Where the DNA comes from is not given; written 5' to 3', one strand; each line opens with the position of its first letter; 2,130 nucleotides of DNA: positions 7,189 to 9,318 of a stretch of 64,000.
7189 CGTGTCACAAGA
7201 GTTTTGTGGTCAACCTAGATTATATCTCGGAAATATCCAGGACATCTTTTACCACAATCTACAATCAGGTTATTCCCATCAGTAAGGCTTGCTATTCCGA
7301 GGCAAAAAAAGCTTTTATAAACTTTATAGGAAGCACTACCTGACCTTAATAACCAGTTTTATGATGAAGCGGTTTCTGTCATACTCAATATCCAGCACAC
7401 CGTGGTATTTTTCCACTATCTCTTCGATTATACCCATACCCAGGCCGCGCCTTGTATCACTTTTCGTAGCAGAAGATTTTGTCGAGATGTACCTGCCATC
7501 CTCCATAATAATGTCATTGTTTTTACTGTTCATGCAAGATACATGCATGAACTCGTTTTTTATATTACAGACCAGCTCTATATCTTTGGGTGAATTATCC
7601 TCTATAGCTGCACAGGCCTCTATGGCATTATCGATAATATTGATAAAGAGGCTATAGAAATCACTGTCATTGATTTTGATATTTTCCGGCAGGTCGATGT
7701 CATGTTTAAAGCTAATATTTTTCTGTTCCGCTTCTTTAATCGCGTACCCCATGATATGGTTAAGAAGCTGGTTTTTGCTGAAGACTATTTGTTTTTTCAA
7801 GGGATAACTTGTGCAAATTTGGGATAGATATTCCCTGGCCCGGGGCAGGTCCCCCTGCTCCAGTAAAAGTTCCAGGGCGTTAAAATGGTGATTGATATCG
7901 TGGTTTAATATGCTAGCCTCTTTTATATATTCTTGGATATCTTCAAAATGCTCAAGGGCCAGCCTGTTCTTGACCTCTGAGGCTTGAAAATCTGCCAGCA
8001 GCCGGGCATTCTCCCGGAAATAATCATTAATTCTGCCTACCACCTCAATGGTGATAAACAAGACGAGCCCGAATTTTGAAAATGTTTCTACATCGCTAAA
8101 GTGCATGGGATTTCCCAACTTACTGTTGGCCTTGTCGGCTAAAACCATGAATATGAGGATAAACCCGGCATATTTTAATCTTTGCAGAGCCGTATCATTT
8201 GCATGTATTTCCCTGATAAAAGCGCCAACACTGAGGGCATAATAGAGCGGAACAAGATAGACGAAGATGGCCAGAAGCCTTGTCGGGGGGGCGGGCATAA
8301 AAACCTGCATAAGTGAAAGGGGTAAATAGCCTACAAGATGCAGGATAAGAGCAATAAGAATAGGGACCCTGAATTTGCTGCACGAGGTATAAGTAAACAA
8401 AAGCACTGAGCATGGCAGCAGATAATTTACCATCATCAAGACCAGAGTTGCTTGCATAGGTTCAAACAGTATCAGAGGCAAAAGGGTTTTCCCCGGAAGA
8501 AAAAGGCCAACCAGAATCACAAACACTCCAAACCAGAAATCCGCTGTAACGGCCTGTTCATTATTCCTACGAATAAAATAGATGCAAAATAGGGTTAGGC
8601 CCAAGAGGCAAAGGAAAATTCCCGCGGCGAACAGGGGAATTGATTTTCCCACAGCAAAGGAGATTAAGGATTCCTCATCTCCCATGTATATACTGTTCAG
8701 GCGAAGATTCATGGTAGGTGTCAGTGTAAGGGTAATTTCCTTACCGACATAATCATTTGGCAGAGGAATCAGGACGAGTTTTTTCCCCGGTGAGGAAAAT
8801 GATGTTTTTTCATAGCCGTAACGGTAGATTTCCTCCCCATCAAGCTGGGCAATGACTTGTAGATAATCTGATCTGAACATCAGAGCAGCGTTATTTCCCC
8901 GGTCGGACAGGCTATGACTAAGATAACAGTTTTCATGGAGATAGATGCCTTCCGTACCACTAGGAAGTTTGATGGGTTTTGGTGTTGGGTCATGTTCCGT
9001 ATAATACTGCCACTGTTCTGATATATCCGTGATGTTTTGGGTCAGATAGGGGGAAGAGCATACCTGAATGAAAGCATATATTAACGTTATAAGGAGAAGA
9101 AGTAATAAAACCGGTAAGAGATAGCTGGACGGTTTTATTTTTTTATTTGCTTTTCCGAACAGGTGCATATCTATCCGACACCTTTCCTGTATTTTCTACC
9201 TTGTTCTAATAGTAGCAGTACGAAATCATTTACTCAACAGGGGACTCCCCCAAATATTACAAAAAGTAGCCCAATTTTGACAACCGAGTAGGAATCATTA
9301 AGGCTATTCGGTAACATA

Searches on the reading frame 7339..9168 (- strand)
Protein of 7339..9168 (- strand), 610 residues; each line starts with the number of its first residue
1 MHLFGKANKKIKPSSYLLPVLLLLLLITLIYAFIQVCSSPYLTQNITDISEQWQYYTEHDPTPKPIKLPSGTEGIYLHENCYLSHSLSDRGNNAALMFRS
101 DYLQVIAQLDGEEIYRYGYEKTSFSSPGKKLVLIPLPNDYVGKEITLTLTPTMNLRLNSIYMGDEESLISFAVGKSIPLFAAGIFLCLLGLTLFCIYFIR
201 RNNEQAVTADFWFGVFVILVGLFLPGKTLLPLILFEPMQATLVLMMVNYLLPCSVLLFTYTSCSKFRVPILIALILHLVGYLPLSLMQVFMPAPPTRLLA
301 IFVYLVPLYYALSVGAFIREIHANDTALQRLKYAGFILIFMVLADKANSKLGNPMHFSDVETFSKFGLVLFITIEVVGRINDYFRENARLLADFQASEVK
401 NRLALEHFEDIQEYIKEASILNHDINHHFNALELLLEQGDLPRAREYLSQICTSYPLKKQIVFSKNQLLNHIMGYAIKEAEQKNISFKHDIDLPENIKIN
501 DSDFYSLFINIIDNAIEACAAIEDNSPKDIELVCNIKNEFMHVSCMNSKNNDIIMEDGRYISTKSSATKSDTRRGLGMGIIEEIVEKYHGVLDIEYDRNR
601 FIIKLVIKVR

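Call 61: search_protein_families(library=pfam, proteins=[window:7339-9168:-], max_evalue=0.00001)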
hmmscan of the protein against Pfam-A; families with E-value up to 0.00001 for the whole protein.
window:7339-9168:- (610 aa): 1 family
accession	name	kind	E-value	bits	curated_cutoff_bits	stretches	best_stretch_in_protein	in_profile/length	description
PF14501.12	HATPase_c_5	-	3e-17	62.8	22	1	499-608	1-102/102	GHKL domain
